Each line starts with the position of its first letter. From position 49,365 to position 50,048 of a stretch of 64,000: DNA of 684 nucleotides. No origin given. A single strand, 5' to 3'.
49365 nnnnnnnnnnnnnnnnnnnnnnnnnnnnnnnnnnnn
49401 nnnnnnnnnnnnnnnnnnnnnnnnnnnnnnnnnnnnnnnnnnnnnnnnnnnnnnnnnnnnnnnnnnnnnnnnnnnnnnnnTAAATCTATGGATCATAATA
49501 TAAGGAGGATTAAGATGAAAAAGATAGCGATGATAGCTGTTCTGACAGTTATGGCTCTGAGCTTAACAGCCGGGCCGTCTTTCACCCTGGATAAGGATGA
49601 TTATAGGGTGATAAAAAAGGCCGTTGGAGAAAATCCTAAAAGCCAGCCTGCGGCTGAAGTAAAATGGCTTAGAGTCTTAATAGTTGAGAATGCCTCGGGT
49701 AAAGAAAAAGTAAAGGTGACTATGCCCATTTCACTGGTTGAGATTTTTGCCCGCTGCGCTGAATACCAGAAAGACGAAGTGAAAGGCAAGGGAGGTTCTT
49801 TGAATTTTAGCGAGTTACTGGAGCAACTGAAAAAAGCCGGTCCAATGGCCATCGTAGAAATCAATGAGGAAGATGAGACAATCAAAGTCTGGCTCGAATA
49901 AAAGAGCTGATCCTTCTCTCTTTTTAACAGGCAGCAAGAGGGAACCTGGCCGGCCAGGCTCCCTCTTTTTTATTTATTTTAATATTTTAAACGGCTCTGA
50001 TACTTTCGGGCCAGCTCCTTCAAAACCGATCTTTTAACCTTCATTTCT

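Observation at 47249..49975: ECF sigma / zinc-finger anti-sigma operon extended by two secreted proteins sharing a paralogous C-terminal domain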

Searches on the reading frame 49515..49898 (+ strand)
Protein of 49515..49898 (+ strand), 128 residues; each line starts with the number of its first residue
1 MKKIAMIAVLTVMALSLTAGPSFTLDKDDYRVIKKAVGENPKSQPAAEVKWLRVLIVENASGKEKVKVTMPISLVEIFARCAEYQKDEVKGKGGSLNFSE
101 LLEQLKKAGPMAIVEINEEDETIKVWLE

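Call 3: search_protein_families(library=pfam, proteins=[window:49515-49898:+], max_evalue=1)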
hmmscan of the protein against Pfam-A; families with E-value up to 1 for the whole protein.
window:49515-49898:+ (128 aa): 0 families

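Call 8: search_protein_families(library=ncbifam, proteins=[window:49515-49898:+], max_evalue=1)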
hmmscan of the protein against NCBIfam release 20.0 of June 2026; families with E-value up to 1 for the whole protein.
window:49515-49898:+ (128 aa): 1 family
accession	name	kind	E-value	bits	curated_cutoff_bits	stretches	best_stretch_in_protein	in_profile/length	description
NF033802.1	AimP_fam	subfamily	0.36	11.1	35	0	1-20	1-21/43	lysogeny pheromone AimP family peptide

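Call 9: find_homologous_proteins(query=window:49515-49898:+, max_evalue=0.01)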
Query window:49515-49898:+ (128 aa): 32 proteins with E <= 0.01 among 42 candidates.
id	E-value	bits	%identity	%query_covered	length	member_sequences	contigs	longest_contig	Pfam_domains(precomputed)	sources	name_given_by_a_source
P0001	1.4e-74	265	100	100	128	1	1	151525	-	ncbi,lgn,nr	ncbi:MAG: hypothetical protein PHU81_04775 [Acidobacteriota bacterium]|nr:hypothetical protein [Acid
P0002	7.4e-47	176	67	100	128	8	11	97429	-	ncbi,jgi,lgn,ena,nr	ncbi:MAG: hypothetical protein WC524_01195 [Candidatus Aminicenantales bacterium]|nr:hypothetical pr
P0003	1.3e-46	175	67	100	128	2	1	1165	-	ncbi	-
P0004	6.1e-46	173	66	100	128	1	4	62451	-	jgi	jgi:hypothetical protein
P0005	3.0e-45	171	64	100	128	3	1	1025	-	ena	-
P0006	5.6e-45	170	64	100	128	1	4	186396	-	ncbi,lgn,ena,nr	ncbi:MAG: hypothetical protein ACPLZD_02115 [Candidatus Saccharicenans sp.]|nr:MAG: hypothetical pro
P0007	1.2e-44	169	63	100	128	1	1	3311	-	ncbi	ncbi:MAG: hypothetical protein ACPLRA_02335 [Candidatus Saccharicenans sp.]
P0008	1.4e-44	169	63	100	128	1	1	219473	-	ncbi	ncbi:MAG: hypothetical protein ACP5P6_02815 [Candidatus Saccharicenans sp.]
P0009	2.6e-43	165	63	100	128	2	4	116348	-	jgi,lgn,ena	-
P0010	2.6e-42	161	59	100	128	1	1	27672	-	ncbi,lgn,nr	ncbi:MAG: hypothetical protein H5U07_01470 [Candidatus Aminicenantes bacterium]|nr:hypothetical prot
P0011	2.7e-42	161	60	100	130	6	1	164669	-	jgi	jgi:hypothetical protein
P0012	7.6e-42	160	60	100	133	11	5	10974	-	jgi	-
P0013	9.4e-41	156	60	100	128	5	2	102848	-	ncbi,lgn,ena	-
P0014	1.4e-40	156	58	100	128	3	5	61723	-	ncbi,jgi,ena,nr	ncbi:MAG TPA: hypothetical protein PKU99_10300 [Candidatus Saccharicenans sp.]|nr:hypothetical prote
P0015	2.1e-40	155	60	80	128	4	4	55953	-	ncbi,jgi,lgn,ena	-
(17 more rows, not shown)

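Call 21: predict_structure(alignment_id=A1)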
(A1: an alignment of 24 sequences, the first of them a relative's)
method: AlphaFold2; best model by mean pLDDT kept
length: 128 residues; sequences in the alignment: 24
mean_pLDDT: 58.3   pTM: 0.45
mean pLDDT of the five models: 58.3, 57.0, 55.5, 54.8, 43.6
residues with pLDDT >= 90: 0; 70-90: 34; 50-70: 46; < 50: 48
segments of 3 or more residues with pLDDT < 50: 1-8, 14-31, 38-42, 84-96
pLDDT, mean of each block of 10 residues (from residue 1): 43 47 44 50 52 77 77 67 48 49 65 67 74
secondary structure, 60 per line:
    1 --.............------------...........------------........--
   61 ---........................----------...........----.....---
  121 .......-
elements in order: H3-15 H28-38 E51-58 E64-71 H72-87 H98-108 E113-117 E121-127
